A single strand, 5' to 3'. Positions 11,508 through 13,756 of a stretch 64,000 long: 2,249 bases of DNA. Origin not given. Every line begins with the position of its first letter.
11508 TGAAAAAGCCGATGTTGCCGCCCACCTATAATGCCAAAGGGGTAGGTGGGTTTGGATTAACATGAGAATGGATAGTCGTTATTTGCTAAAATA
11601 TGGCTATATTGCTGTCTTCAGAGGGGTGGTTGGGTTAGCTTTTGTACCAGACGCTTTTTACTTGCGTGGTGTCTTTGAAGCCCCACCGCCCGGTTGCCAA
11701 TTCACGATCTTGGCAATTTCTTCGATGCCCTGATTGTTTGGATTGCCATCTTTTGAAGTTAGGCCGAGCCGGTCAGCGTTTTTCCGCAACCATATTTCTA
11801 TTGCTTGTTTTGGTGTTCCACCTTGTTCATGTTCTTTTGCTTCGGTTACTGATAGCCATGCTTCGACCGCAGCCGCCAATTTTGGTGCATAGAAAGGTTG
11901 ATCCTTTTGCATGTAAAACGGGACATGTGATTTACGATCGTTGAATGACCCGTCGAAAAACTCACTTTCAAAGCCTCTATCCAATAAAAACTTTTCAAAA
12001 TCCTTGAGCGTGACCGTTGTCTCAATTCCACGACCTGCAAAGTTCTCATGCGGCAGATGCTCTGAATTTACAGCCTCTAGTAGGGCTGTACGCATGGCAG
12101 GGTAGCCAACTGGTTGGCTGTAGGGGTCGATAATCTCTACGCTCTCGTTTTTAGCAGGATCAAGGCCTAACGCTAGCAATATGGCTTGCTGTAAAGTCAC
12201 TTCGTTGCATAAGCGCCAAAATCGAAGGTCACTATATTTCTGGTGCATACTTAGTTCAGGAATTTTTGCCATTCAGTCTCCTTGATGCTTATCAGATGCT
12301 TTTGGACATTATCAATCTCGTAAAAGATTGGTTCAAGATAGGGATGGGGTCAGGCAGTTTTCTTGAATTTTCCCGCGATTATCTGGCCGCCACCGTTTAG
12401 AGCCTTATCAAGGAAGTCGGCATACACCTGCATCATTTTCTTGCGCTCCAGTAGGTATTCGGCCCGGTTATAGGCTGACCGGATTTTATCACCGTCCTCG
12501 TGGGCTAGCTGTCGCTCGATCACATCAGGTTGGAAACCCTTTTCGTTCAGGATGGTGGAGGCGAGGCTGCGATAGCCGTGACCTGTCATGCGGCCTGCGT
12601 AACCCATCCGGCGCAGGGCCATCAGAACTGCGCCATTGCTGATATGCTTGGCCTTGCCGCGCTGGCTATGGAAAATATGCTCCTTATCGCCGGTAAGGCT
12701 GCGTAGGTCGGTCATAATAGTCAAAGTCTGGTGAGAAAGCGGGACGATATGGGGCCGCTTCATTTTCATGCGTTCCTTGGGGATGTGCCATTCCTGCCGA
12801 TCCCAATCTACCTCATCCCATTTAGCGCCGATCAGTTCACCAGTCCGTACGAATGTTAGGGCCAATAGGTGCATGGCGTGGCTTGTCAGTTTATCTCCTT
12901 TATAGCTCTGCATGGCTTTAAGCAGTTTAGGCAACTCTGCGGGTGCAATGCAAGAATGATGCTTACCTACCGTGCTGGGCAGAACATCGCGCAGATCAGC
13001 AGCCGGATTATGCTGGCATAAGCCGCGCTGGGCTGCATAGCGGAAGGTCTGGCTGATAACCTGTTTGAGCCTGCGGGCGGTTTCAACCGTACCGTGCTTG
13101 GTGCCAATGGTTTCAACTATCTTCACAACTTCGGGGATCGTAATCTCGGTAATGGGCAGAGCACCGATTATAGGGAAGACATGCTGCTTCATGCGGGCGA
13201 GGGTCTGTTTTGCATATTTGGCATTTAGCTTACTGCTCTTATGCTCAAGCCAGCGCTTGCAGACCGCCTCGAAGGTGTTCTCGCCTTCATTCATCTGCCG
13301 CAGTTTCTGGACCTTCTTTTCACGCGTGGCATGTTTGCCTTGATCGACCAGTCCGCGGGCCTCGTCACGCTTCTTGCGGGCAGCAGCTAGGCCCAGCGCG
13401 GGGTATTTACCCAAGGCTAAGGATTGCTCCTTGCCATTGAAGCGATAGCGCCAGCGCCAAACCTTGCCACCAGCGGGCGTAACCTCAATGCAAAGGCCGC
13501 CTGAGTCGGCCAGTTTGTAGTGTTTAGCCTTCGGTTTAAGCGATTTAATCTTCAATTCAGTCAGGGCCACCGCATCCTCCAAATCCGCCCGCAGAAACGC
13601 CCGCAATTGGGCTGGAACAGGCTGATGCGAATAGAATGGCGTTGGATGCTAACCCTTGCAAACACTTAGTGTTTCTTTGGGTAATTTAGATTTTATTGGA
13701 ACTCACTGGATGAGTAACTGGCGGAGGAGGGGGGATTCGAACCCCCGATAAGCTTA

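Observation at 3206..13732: tRNA-Ser(CGA)-integrated ~10.5-kb island whose cargo is entirely a two-component / c-di-GMP signalling module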

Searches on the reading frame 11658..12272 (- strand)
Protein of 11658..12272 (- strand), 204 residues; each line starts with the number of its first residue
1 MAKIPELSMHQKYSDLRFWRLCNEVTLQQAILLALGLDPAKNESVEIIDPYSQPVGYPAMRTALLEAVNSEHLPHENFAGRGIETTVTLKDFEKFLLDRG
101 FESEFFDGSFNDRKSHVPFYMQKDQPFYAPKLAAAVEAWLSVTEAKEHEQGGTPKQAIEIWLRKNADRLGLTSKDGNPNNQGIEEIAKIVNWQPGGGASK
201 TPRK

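Call 8: search_protein_families(library=pfam, proteins=[window:11658-12272:-], max_evalue=0.01)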
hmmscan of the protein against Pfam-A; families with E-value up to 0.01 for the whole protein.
window:11658-12272:- (204 aa): 0 families

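Call 36: search_protein_families(library=phrogs, proteins=[window:11658-12272:-], max_evalue=0.001)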
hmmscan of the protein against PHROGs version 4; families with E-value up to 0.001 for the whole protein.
window:11658-12272:- (204 aa): 0 families

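Call 37: search_protein_families(library=ncbifam, proteins=[window:11658-12272:-], max_evalue=0.001)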
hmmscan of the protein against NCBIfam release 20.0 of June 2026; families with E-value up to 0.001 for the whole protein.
window:11658-12272:- (204 aa): 0 families

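Call 89: search_protein_representatives(protein=window:11658-12272:-)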
Query: 204 residues. Proteins with E-value up to 0.001 (for the whole library): 940; up to 1e-10: 594; up to 1e-30: 28. The best 150 are listed.
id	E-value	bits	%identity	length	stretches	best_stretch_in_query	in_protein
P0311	8.5e-135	463.4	100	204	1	1-204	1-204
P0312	2.1e-40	155.2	49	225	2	83-203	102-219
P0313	4.7e-39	150.8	48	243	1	17-203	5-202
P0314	2.6e-38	148.4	52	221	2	85-203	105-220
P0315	2.6e-36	141.9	47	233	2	84-203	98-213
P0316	2.7e-36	141.8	47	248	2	84-202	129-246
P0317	5.1e-35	137.6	47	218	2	85-202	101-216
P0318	8.7e-35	136.9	45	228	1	14-203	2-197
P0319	3.5e-34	134.9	46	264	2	74-204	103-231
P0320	3.8e-34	134.8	43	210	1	14-202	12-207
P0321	5.5e-34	134.2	45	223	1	16-202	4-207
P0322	1.5e-33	132.8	45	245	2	83-203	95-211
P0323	1.7e-33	132.7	41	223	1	6-202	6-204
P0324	2.0e-33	132.4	42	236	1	17-203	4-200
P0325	4.1e-33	131.4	43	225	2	88-203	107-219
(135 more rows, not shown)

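Call 93: search_protein_families(library=padloc, proteins=[window:11658-12272:-], max_evalue=0.01)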
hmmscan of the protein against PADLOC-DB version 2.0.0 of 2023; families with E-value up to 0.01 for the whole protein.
window:11658-12272:- (204 aa): 0 families

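Call 98: predict_structure(alignment_id=A2)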
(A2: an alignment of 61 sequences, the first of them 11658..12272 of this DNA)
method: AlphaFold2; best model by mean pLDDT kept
length: 204 residues; sequences in the alignment: 61
mean_pLDDT: 87.6   pTM: 0.67
mean pLDDT of the five models: 87.6, 87.3, 86.7, 86.1, 86.0
residues with pLDDT >= 90: 142; 70-90: 25; 50-70: 37; < 50: 0
segments of 3 or more residues with pLDDT < 50: none
pLDDT, mean of each block of 10 residues (from residue 1): 63 78 96 96 96 97 96 85 85 94 82 68 94 95 89 92 97 98 95 66 61
secondary structure, 60 per line:
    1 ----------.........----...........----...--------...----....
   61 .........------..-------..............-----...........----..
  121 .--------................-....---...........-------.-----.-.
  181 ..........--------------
elements in order: H11-19 E24-26 H27-34 H57-69 E85-88 H89-98 H104-114 H130-145 H147-150 H154-164 H180-190

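Call 101: fold_search(model_id=the predicted structure, library=pdb)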
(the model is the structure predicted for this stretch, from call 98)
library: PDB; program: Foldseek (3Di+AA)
matches with E <= 10: 267; with E <= 0.001: 0
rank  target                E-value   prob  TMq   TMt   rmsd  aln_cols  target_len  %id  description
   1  5x11_D                3.4e-01  0.13  0.20  0.22  17.5       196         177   12  Crystal structure of Bacillus subtilis PadR in complex with operator DNA (released 2017-11-22)
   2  5x11_B                3.5e-01  0.13  0.20  0.22  17.4       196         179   11  Crystal structure of Bacillus subtilis PadR in complex with operator DNA (released 2017-11-22)
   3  5x11_F                3.5e-01  0.12  0.20  0.22  17.7       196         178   12  Crystal structure of Bacillus subtilis PadR in complex with operator DNA (released 2017-11-22)
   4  5x11_C                3.8e-01  0.12  0.20  0.22  20.4       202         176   10  Crystal structure of Bacillus subtilis PadR in complex with operator DNA (released 2017-11-22)
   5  3hyu_B                4.5e-01  0.07  0.12  0.16  22.4       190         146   12  Crystal structure of the altitude adapted hemoglobin of guinea pig. (released 2010-06-23)
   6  5x11_H                5.0e-01  0.12  0.21  0.23  17.1       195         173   10  Crystal structure of Bacillus subtilis PadR in complex with operator DNA (released 2017-11-22)
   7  3l9f_A                5.3e-01  0.08  0.18  0.21  19.5       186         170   12  The Crystal Structure of smu.1604c from Streptococcus mutans UA159 (released 2011-01-05)
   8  7qvb_A                5.3e-01  0.07  0.15  0.14  15.2       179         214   17  Crystal structure of the DNA-binding protein DdrC from Deinococcus radiodurans (released 2022-06-22)
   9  5x13                  6.3e-01  0.10  0.20  0.22  17.3       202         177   10  Crystal structure of Bacillus subtilis PadR in complex with p-coumaric acid (released 2017-11-22)
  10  5x11_E                7.0e-01  0.09  0.21  0.23  17.7       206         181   11  Crystal structure of Bacillus subtilis PadR in complex with operator DNA (released 2017-11-22)
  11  4ooj_C                8.8e-01  0.09  0.21  0.09  16.2       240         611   15  Crystal structure of the N-terminal domain of the Legionella pneumophila protein SidC at 2.4A resolution (released 2014-02-26)
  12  8zde_C                9.9e-01  0.16  0.21  0.29  14.8       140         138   10  Crystal structure of HsmR with DNA bound (released 2025-11-05)
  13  5aim_B                1.1e+00  0.23  0.20  0.36  13.4       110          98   13  Crystal structure of T138 central eWH domain (released 2015-06-24)
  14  4ooj_D                1.1e+00  0.09  0.22  0.09  16.8       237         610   15  Crystal structure of the N-terminal domain of the Legionella pneumophila protein SidC at 2.4A resolution (released 2014-02-26)
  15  5x11_G                1.2e+00  0.08  0.20  0.23  20.3       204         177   10  Crystal structure of Bacillus subtilis PadR in complex with operator DNA (released 2017-11-22)
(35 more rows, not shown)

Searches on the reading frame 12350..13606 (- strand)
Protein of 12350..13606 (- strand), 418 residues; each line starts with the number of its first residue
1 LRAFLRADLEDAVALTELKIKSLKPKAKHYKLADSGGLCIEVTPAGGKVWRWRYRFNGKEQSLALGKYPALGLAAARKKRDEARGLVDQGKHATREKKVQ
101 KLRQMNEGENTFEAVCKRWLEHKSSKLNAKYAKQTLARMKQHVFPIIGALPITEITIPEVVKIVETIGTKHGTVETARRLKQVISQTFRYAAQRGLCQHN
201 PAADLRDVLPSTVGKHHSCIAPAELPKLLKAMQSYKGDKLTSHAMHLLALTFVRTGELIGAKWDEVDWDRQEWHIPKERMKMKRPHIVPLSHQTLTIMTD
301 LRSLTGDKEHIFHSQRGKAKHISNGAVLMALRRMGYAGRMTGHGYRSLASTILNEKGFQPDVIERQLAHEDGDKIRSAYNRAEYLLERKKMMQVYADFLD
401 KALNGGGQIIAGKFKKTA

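Call 8: search_protein_families(library=pfam, proteins=[window:12350-13606:-], max_evalue=0.01)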
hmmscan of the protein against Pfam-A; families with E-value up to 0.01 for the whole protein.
window:12350-13606:- (418 aa): 4 families
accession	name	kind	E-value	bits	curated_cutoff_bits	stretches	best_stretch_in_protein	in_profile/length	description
PF22022.2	Phage_int_M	-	2.6e-28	98.6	27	1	112-207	1-95/96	Phage integrase central domain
PF13356.12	Arm-DNA-bind_3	-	4.4e-24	84.9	27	1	15-98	1-81/83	Arm DNA-binding domain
PF00589.27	Phage_integrase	-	5.4e-24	85.3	27.1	1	221-383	4-169/172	Phage integrase family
PF14659.12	Phage_int_SAM_3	-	3e-06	27.8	22.6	1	111-163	1-53/58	Phage integrase, N-terminal SAM-like domain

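Call 36: search_protein_families(library=phrogs, proteins=[window:12350-13606:-], max_evalue=0.001)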
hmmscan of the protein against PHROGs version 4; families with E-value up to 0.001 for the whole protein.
window:12350-13606:- (418 aa): 8 families
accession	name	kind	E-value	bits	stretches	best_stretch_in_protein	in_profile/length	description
phrog_1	-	integration and excision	5.2e-66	225.2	1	13-402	91-454/611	integrase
phrog_3423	-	unknown function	1.1e-43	149.9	1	12-163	5-156/157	-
phrog_4710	-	unknown function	4.8e-35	122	1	90-285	5-199/211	-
phrog_216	-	integration and excision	6e-30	105.4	1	174-401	12-246/301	integrase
phrog_24775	-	unknown function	3.2e-18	66.7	1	330-407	18-94/101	-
phrog_14880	-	unknown function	5.7e-15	56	1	349-400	2-53/57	-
phrog_37801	-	unknown function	6.4e-10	40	1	360-401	29-70/73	-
phrog_7244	-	integration and excision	1e-05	26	1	49-291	22-244/263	integrase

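Call 37: search_protein_families(library=ncbifam, proteins=[window:12350-13606:-], max_evalue=0.001)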
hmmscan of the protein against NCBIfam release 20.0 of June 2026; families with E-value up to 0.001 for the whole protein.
window:12350-13606:- (418 aa): 4 families
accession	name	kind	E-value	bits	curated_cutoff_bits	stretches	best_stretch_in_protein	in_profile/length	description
NF007246.0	PRK09692.1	domain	6.3e-89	298.4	434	1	14-415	7-407/413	integrase domain-containing protein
NF040815.2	recomb_XerA_Arch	equivalog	1.2e-10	41.4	220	1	152-371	35-244/263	site-specific tyrosine recombinase/integron integrase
NF001399.0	PRK00283.1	subfamily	2e-06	27.3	279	1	119-300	17-192/300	tyrosine recombinase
TIGR02225.1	recomb_XerD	equivalog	7.3e-06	25.5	329.6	1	151-316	37-207/290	site-specific tyrosine recombinase XerD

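Call 38: find_related_loci(query=window:12350-13606:-, collection=metagenome_contigs, flank=10000)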
Query window:12350-13606:- (418 aa) in metagenome_contigs; peptide patterns used: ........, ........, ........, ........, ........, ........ (x = any residue, [..] = any of these).
177 stretches matched a pattern; 46 encode a relative of the query (tblastn E <= 1e-3); 46 distinct loci.
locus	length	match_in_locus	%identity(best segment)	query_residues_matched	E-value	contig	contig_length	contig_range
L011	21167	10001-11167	73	13-402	0e+0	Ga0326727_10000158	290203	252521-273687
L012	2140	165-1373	70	13-417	0e+0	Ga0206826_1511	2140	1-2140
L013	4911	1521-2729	70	13-417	0e+0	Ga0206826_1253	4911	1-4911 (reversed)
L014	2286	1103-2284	70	6-400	0e+0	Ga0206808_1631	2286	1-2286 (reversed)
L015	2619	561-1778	68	13-417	0e+0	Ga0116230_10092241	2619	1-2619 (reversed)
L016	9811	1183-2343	70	13-401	0e+0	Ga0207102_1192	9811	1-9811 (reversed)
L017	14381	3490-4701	67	12-417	0e+0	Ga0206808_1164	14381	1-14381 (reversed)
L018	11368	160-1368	67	13-416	0e+0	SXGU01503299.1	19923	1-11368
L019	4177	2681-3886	65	13-416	0e+0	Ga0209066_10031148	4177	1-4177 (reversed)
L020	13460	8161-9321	68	12-400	0e+0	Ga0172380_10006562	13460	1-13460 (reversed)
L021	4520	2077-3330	67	5-418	0e+0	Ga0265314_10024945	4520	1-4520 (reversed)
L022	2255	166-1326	69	13-401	0e+0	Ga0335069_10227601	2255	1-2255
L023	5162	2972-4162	66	13-411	0e+0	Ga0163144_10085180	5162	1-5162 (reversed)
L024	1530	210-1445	65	1-410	0e+0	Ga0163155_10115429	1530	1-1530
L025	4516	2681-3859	66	7-401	0e+0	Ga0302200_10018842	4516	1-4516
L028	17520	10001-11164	64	13-400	3e-172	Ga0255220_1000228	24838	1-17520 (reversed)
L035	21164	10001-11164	59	13-401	1e-157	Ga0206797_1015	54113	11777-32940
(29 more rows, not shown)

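Call 42: search_protein_families(library=pfam, proteins=[L011:12152-12775:+, L011:13496-14539:+, L011:14582-16180:-, L016:2437-3294:+, L016:3656-4231:+, L016:4238-5569:+, L017:5252-6385:-, L017:7057-8448:+, L017:9106-10626:-, L035:13622-19702:+], max_evalue=0.001)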
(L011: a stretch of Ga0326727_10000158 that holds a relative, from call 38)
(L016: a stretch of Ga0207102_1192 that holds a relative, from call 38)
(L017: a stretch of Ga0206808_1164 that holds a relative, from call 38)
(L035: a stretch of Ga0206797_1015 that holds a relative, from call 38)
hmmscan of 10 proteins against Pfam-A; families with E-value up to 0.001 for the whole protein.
L011:12152-12775:+ (207 aa): 2 families
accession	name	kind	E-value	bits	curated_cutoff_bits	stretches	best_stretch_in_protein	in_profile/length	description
PF21983.2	NikA-like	-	4.3e-14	52.9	27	1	91-165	1-71/72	Mobilization protein NikA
PF05713.17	MobC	-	1.2e-05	26.1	23.2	1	150-171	2-23/45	Bacterial mobilisation protein (MobC)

L011:13496-14539:+ (347 aa): 1 family
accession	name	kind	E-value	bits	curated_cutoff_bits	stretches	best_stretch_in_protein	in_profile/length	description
PF09898.14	DUF2125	-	2.5e-37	129.5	24.2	1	26-340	1-319/319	Uncharacterized protein conserved in bacteria (DUF2125)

L011:14582-16180:- (532 aa): 2 families
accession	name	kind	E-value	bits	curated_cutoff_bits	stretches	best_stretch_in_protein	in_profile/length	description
PF13091.12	PLDc_2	-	1.1e-40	139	27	2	322-463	3-129/132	PLD-like domain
PF00614.28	PLDc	-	6.9e-07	29.5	21.9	0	415-438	5-28/28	Phospholipase D Active site motif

L016:2437-3294:+ (285 aa): 0 families

L016:3656-4231:+ (191 aa): 0 families

L016:4238-5569:+ (443 aa): 0 families

L017:5252-6385:- (377 aa): 2 families
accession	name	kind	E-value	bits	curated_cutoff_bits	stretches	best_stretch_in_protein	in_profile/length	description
PF02371.22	Transposase_20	-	1.1e-20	74.2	21.3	1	244-319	1-76/87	Transposase IS116/IS110/IS902 family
PF01548.23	DEDD_Tnp_IS110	-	2.4e-19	70.1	29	1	27-175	1-151/155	Transposase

L017:7057-8448:+ (463 aa): 0 families

L017:9106-10626:- (506 aa): 4 families
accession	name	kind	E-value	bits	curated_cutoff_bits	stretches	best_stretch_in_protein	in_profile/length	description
PF08543.17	Phos_pyr_kin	-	1.6e-72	244.3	27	1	23-259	1-239/246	Phosphomethylpyrimidine kinase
PF02581.23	TMP-TENI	-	7.9e-48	162.6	27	1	309-476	14-180/180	Thiamine monophosphate synthase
PF00294.29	PfkB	-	8.7e-10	38.8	25.8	1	93-247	143-285/302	pfkB family carbohydrate kinase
PF01256.23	Carb_kinase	-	0.00074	19.5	27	0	18-186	3-161/242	NAD(P)H-hydrate dehydratase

L035:13622-19702:+ (2026 aa): 3 families
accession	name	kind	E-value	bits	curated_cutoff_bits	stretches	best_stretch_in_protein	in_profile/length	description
PF05729.18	NACHT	-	2.7e-07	31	26.7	1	280-456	2-162/167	NACHT domain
PF13191.12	AAA_16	-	1e-05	26.5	32.6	1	269-386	12-143/167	AAA ATPase domain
PF14559.12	TPR_19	-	0.00092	19.9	25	0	902-931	28-57/68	Tetratricopeptide repeat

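Call 43: search_protein_families(library=pfam, proteins=[L018:1368-2234:+, L018:4988-5896:+, L018:6536-7393:+, L018:7390-9228:+, L028:11218-11847:+, L028:12154-13080:+, L028:13064-14599:+, L020:9372-9953:+, L020:10287-11234:+, L020:11219-12484:+], max_evalue=0.001)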
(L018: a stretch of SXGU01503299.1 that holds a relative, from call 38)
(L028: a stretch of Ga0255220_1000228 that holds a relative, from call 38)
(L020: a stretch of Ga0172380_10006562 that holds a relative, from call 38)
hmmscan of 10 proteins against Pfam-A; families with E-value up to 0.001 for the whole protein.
L018:1368-2234:+ (288 aa): 0 families

L018:4988-5896:+ (302 aa): 0 families

L018:6536-7393:+ (285 aa): 3 families
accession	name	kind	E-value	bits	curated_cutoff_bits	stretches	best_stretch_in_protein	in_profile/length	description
PF00535.33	Glycos_transf_2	-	4.1e-26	92.3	23.3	1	6-164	1-164/168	Glycosyl transferase family 2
PF13641.12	Glyco_tranf_2_3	-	1.5e-08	35.4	27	1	5-111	3-113/230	Glycosyltransferase like family 2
PF10111.15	Glyco_tranf_2_2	-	2.5e-08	34.2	27.3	1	6-108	1-106/276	Glycosyltransferase like family 2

L018:7390-9228:+ (612 aa): 2 families
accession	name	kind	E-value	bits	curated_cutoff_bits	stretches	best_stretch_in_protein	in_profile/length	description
PF00871.23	Acetate_kinase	-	2e-131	438.7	22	1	2-389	1-392/392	Acetokinase family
PF06130.18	PTAC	-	8.2e-71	237.8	25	1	410-584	1-175/176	Phosphate propanoyltransferase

L028:11218-11847:+ (209 aa): 0 families

L028:12154-13080:+ (308 aa): 5 families
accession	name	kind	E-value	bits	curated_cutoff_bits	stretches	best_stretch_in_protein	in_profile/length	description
PF23639.1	DUF7146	-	7.7e-28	97.4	27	1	108-210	2-105/105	Domain of unknown function (DUF7146)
PF13362.12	Toprim_3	-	8.9e-23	81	27.2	1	217-305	2-92/95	Toprim domain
PF13155.12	Toprim_2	-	2.7e-06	28.1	22.1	1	221-301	4-87/88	Toprim-like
PF13662.12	Toprim_4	-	1.6e-05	25.5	25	1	240-287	47-82/85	Toprim domain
PF08273.17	Zn_Ribbon_Prim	-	0.00022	21.9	23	1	49-82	4-37/37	Zinc-binding domain of primase-helicase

L028:13064-14599:+ (511 aa): 1 family
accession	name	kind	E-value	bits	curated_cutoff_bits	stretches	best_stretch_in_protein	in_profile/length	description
PF13148.11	DUF3987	-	1.4e-91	307.9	27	1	57-425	1-363/364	Protein of unknown function (DUF3987)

L020:9372-9953:+ (193 aa): 0 families

L020:10287-11234:+ (315 aa): 5 families
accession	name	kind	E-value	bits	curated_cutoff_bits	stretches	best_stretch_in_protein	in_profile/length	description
PF23639.1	DUF7146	-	1.2e-19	71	27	1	112-213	2-105/105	Domain of unknown function (DUF7146)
PF13362.12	Toprim_3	-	1.4e-17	64.3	27.2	1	220-307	2-91/95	Toprim domain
PF13155.12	Toprim_2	-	3.9e-09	37.2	22.1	1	221-305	1-88/88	Toprim-like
PF01751.28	Toprim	-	2.8e-05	24.7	23.1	1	219-285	1-86/96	Toprim domain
PF13662.12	Toprim_4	-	0.00014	22.5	25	1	220-286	3-77/85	Toprim domain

L020:11219-12484:+ (421 aa): 3 families
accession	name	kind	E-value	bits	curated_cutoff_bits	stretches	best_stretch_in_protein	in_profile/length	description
PF13481.12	AAA_25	-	2.4e-34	119.1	27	1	30-205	18-194/195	AAA domain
PF06745.19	ATPase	-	2.7e-07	30.7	26.6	1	39-207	13-170/231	KaiC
PF03796.21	DnaB_C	-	0.00015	21.7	27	0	45-208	19-185/255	DnaB-like helicase C terminal domain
